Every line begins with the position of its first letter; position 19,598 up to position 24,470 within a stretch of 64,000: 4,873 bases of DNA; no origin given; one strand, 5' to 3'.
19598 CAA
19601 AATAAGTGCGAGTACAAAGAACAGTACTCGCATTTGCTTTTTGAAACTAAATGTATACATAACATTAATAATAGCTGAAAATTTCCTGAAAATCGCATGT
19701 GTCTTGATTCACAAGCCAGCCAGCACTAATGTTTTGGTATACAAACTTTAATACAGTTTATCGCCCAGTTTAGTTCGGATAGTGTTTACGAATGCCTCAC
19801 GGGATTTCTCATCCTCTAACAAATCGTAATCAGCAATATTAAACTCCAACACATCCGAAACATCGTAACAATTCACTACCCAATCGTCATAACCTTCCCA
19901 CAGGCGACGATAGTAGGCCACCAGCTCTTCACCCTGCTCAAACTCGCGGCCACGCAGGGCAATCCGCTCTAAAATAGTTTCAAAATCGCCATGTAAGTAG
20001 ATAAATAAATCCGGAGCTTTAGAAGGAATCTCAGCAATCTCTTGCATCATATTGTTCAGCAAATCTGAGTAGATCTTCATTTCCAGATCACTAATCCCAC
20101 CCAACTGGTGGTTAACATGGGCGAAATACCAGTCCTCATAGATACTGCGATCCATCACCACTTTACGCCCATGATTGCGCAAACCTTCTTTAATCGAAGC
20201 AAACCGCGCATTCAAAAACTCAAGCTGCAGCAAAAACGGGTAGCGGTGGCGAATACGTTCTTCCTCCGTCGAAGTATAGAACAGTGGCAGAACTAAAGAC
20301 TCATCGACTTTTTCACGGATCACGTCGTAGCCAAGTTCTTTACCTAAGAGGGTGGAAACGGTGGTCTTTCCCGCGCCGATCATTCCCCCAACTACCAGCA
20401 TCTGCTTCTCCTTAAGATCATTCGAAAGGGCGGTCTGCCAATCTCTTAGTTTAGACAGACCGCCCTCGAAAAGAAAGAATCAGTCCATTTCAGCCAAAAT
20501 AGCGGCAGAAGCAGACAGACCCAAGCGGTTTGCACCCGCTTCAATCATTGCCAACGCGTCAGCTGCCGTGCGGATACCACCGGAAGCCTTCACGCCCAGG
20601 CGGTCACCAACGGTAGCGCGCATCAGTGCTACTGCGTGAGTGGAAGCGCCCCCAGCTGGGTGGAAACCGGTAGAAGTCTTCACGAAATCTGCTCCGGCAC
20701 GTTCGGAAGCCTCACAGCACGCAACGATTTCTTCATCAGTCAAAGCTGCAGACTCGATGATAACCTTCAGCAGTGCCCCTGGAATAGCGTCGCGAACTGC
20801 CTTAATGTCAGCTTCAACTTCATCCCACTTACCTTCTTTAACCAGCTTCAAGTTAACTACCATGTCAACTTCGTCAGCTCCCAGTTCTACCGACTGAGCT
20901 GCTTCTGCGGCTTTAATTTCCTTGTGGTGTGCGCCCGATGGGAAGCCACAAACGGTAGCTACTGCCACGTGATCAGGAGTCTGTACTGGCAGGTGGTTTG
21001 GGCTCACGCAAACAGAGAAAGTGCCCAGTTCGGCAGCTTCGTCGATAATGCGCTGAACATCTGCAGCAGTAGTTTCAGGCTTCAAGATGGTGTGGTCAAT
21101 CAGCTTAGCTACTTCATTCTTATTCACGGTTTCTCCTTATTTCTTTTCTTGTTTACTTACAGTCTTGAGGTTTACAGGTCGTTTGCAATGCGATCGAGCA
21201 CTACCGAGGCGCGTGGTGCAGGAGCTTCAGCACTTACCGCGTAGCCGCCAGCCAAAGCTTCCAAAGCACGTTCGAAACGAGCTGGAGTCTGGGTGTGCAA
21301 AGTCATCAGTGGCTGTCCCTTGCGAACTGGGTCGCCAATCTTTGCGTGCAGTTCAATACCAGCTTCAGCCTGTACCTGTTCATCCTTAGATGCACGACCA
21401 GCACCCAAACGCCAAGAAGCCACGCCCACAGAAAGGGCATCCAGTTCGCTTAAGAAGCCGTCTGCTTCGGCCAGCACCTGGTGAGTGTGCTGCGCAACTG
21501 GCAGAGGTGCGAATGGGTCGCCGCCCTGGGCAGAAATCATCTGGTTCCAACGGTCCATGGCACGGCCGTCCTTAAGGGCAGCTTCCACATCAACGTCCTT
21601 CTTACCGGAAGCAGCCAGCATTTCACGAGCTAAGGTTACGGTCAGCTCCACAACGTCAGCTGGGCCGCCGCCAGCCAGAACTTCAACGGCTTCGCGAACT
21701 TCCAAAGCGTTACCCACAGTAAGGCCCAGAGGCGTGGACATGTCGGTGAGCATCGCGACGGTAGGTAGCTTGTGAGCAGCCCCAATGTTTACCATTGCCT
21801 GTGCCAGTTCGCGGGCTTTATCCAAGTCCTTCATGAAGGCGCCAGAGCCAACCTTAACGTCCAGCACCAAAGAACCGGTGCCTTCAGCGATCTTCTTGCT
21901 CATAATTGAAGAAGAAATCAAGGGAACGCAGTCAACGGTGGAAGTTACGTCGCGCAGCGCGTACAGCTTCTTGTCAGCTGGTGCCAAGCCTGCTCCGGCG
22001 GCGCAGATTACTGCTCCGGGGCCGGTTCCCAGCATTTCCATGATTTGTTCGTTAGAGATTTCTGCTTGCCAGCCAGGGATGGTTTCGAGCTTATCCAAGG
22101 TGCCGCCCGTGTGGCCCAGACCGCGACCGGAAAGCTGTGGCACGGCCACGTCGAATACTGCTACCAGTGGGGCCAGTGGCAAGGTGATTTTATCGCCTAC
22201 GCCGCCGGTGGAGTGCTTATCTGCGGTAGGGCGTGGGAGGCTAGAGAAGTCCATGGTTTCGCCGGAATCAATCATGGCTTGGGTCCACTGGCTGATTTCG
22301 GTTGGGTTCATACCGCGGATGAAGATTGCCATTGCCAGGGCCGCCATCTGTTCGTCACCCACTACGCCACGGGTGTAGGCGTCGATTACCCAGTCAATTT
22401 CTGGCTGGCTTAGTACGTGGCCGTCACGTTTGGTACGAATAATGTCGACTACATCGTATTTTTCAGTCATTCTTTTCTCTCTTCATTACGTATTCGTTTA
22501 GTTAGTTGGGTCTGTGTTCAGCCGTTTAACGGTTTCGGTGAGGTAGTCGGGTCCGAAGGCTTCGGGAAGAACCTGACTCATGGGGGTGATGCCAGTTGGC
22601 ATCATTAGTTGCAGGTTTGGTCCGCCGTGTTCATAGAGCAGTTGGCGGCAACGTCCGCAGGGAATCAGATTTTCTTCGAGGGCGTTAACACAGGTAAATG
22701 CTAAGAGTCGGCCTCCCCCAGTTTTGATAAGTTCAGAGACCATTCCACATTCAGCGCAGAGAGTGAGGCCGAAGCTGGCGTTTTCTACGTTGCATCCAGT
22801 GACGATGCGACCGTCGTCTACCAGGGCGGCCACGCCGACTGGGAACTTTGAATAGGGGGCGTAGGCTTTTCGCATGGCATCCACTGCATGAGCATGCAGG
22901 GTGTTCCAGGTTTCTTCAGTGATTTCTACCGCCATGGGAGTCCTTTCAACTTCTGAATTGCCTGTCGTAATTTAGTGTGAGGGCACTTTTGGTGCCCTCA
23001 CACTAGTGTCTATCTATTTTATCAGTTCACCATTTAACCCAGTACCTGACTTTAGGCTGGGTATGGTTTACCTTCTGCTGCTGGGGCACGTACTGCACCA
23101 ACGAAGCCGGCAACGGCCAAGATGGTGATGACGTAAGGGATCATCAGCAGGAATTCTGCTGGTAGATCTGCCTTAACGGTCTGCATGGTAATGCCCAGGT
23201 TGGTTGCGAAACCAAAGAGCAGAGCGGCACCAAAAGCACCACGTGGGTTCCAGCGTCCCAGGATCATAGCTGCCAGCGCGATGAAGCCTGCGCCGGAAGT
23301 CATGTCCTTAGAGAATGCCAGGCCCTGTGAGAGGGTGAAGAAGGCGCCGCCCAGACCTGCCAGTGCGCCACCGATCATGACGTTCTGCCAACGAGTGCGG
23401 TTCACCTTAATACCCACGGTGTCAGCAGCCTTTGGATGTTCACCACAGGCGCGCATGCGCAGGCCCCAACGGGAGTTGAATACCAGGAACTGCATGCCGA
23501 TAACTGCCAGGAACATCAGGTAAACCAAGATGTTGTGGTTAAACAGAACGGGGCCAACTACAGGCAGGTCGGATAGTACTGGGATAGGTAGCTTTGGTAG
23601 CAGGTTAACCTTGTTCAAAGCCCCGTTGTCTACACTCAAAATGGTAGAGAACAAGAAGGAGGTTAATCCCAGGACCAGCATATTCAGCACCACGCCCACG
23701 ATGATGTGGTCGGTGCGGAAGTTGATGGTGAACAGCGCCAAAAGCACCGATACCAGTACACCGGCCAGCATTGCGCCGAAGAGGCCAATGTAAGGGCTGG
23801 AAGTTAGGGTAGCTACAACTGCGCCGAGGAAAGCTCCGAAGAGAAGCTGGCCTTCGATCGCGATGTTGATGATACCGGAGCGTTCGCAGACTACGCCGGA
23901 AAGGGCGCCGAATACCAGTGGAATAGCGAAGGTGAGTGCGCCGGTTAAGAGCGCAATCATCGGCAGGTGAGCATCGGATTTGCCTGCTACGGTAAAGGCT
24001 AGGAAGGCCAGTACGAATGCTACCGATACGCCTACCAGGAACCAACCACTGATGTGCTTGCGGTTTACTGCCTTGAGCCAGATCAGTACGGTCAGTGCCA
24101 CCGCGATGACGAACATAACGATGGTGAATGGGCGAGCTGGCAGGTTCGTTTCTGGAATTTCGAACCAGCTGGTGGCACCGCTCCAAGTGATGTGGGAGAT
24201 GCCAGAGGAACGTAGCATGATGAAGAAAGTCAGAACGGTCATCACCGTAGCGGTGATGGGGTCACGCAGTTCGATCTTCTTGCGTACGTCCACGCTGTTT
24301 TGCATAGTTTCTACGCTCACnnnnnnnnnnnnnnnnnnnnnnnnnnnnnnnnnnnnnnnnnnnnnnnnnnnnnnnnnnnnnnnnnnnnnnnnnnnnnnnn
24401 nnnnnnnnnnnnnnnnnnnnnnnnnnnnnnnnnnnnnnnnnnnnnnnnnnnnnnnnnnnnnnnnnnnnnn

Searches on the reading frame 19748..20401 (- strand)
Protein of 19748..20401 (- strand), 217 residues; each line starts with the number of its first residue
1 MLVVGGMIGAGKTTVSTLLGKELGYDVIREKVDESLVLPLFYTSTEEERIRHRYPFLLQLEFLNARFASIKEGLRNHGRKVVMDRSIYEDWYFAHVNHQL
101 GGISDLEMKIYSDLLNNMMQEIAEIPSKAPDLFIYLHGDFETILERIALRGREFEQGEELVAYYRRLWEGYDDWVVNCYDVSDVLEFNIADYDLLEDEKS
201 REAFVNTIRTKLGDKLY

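Call 43: search_protein_families(library=pfam, proteins=[window:19748-20401:-], max_evalue=0.00001)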
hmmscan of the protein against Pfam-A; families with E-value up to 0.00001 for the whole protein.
window:19748-20401:- (217 aa): 3 families
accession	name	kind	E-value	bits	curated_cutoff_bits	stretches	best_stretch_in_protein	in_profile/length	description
PF01712.25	dNK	-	1.2e-38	133.4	27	1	2-210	1-200/203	Deoxynucleoside kinase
PF02223.23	Thymidylate_kin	-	5.8e-07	29.8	27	0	6-173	3-161/185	Thymidylate kinase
PF13238.12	AAA_18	-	1.2e-06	29.5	29.4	1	3-153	2-114/128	AAA domain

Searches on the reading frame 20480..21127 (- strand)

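Call 43: search_protein_families(library=pfam, proteins=[window:20480-21127:-], max_evalue=0.00001)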
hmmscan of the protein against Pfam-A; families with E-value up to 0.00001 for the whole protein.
window:20480-21127:- (215 aa): 1 family
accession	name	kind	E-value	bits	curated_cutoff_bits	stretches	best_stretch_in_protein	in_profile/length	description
PF01791.15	DeoC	-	5.6e-19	69.1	23.8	1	6-204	2-220/229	DeoC/LacD family aldolase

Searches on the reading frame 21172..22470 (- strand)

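Call 43: search_protein_families(library=pfam, proteins=[window:21172-22470:-], max_evalue=0.00001)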
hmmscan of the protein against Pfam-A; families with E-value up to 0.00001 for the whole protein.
window:21172-22470:- (432 aa): 3 families
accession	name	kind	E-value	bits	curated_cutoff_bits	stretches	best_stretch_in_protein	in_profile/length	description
PF00591.27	Glycos_transf_3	-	1.1e-32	114.1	27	1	82-297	4-239/253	Glycosyl transferase family, a/b domain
PF07831.19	PYNP_C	-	7.4e-23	80.5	27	1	339-411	1-73/75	Pyrimidine nucleoside phosphorylase C-terminal domain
PF02885.22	Glycos_trans_3N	-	8.4e-21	73.9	26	1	9-70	2-63/63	Glycosyl transferase family, helical bundle domain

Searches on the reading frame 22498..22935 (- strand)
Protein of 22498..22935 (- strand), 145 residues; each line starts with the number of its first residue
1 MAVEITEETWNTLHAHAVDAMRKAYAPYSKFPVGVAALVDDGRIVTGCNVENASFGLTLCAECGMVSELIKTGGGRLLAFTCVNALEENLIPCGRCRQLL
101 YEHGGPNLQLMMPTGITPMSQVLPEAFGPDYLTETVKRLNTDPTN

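Call 43: search_protein_families(library=pfam, proteins=[window:22498-22935:-], max_evalue=0.00001)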
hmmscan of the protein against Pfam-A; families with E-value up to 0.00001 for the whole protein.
window:22498-22935:- (145 aa): 2 families
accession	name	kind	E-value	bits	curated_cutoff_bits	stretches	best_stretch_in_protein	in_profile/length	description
PF00383.29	dCMP_cyt_deam_1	-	1.8e-15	57.1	25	1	12-107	6-97/102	Cytidine and deoxycytidylate deaminase zinc-binding region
PF08211.18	dCMP_cyt_deam_2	-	1.6e-12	48.2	25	1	10-60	41-91/130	Cytidine and deoxycytidylate deaminase zinc-binding region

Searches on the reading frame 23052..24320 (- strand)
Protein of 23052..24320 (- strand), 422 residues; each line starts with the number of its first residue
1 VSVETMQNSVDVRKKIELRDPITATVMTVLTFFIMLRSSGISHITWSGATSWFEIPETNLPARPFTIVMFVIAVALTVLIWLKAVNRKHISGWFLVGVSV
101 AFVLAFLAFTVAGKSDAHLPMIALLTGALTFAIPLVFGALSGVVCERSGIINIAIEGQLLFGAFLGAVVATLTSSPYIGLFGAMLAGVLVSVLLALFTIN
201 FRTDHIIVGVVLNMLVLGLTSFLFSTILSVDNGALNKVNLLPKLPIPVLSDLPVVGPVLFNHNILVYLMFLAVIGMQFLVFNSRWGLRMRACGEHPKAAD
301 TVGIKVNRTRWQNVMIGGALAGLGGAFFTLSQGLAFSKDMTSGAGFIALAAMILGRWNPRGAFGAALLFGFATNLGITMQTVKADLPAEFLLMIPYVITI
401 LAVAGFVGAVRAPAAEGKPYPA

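Call 43: search_protein_families(library=pfam, proteins=[window:23052-24320:-], max_evalue=0.00001)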
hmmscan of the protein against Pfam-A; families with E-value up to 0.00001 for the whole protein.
window:23052-24320:- (422 aa): 1 family
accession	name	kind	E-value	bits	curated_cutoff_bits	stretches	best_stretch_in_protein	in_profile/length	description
PF02653.21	BPD_transp_2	-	7.1e-44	150.4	26.8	1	126-402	3-268/269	Branched-chain amino acid transport system / permease component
